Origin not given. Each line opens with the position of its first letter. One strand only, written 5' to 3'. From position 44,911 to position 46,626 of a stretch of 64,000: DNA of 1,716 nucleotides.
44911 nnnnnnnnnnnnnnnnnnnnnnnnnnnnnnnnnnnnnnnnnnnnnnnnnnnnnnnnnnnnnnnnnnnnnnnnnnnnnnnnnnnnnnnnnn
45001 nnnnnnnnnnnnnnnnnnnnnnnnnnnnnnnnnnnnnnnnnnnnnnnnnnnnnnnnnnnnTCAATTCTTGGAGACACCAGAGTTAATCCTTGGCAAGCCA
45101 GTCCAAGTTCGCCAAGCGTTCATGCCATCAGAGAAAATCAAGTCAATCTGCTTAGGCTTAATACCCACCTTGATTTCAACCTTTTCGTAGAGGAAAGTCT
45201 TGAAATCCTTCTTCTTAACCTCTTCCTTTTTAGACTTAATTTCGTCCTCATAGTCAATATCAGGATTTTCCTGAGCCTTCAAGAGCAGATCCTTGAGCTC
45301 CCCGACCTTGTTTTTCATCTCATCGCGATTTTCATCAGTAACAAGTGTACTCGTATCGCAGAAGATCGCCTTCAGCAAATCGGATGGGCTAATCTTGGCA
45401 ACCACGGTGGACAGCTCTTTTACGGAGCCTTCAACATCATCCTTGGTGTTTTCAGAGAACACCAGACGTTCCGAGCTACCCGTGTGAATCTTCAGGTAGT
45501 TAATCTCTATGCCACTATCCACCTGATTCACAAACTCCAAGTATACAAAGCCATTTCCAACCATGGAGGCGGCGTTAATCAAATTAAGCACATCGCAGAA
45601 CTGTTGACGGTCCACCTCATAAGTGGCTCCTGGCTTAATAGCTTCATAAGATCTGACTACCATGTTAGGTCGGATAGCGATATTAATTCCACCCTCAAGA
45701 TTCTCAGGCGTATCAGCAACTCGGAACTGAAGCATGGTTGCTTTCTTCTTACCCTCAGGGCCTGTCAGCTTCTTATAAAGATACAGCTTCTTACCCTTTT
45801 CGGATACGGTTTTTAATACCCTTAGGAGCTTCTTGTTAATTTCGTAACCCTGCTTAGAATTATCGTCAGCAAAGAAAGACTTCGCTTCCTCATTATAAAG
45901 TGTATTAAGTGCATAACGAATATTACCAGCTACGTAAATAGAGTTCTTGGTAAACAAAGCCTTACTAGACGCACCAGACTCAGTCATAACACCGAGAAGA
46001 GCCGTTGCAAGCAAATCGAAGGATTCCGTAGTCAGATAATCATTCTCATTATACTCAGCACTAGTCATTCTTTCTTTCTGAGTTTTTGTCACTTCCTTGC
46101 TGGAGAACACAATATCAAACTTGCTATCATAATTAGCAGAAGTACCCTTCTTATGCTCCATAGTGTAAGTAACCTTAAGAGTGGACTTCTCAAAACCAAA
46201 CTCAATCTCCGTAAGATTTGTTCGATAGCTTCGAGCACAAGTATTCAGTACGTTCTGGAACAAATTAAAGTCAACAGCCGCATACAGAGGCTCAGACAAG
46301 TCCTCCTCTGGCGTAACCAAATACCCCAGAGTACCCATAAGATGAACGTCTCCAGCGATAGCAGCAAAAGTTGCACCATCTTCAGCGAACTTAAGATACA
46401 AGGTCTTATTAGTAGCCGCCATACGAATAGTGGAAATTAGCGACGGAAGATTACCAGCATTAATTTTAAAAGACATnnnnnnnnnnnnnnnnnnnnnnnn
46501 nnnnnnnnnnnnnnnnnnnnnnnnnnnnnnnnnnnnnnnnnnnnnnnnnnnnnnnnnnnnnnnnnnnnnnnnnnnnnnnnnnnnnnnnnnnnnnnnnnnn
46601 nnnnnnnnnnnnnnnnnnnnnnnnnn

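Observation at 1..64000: Massively over-represented, strand-specific heptamer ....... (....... on the coding strand)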

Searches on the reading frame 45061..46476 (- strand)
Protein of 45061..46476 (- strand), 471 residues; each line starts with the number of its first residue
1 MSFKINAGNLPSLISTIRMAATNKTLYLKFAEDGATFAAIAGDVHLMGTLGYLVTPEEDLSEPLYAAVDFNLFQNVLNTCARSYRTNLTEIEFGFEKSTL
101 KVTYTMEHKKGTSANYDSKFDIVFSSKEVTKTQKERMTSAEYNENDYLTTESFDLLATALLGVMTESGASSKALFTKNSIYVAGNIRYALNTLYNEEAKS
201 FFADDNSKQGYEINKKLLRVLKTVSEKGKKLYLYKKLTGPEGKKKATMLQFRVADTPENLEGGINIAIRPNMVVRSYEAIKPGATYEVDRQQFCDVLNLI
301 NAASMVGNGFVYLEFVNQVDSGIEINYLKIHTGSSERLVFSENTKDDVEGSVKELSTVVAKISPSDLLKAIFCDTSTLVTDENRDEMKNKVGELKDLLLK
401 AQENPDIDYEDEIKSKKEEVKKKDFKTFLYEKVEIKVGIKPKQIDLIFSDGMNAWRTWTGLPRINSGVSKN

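Call 7: search_protein_families(library=pfam, proteins=[window:45061-46476:-], max_evalue=0.01)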
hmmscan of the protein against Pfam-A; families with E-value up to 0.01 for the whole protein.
window:45061-46476:- (471 aa): 0 families

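Call 8: search_protein_families(library=phrogs, proteins=[window:45061-46476:-], max_evalue=0.001)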
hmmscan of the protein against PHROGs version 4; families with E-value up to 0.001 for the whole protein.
window:45061-46476:- (471 aa): 0 families

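Call 105: search_solved_structures(query=window:45061-46476:-, max_evalue=1)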
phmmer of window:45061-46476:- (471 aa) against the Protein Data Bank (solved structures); distinct sequences matched with E-value up to 1: 1.
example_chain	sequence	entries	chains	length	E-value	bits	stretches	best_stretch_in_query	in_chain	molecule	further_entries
5ujm_A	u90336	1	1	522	0.3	13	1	417-466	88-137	Origin recognition complex subunit 1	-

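Call 115: predict_structure(protein=window:45061-46476:-)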
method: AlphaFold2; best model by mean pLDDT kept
length: 471 residues; sequences in the alignment: 1
mean_pLDDT: 35.4   pTM: 0.24
mean pLDDT of the five models: 35.4, 33.6, 33.2, 31.6, 31.0
residues with pLDDT >= 90: 0; 70-90: 2; 50-70: 43; < 50: 426
segments of 3 or more residues with pLDDT < 50: 1-3, 8-87, 94-96, 98-102, 108-384, 420-471
pLDDT, mean of each block of 10 residues (from residue 1): 47 37 34 32 30 28 33 45 46 49 49 41 35 31 29 33 32 35 35 34 38 42 39 33 29 31 25 24 30 37 31 31 32 33 32 26 29 32 49 55 58 61 35 27 26 24 25 29
secondary structure, 60 per line:
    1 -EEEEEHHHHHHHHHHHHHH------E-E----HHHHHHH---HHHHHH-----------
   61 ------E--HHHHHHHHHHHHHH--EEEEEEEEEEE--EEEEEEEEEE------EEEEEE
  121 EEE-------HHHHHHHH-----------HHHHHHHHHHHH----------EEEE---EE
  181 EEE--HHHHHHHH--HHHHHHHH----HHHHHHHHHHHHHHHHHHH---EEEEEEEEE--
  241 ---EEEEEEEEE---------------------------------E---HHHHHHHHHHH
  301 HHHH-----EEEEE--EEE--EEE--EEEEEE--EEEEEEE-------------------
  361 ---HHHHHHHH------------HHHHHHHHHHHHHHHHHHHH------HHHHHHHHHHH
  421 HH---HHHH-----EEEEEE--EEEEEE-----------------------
elements in order: E2-6 H7-20 H34-40 H44-49 H70-83 E86-96 E99-108 E115-123 H131-138 H150-161 E172-175 E179-183 H186-193 H196-203 H208-226 E230-238 E244-252 H290-304 E310-314 E317-319 E322-324 E327-332 E335-341 H364-371 H384-403 H410-422 H426-429 E435-440 E443-448
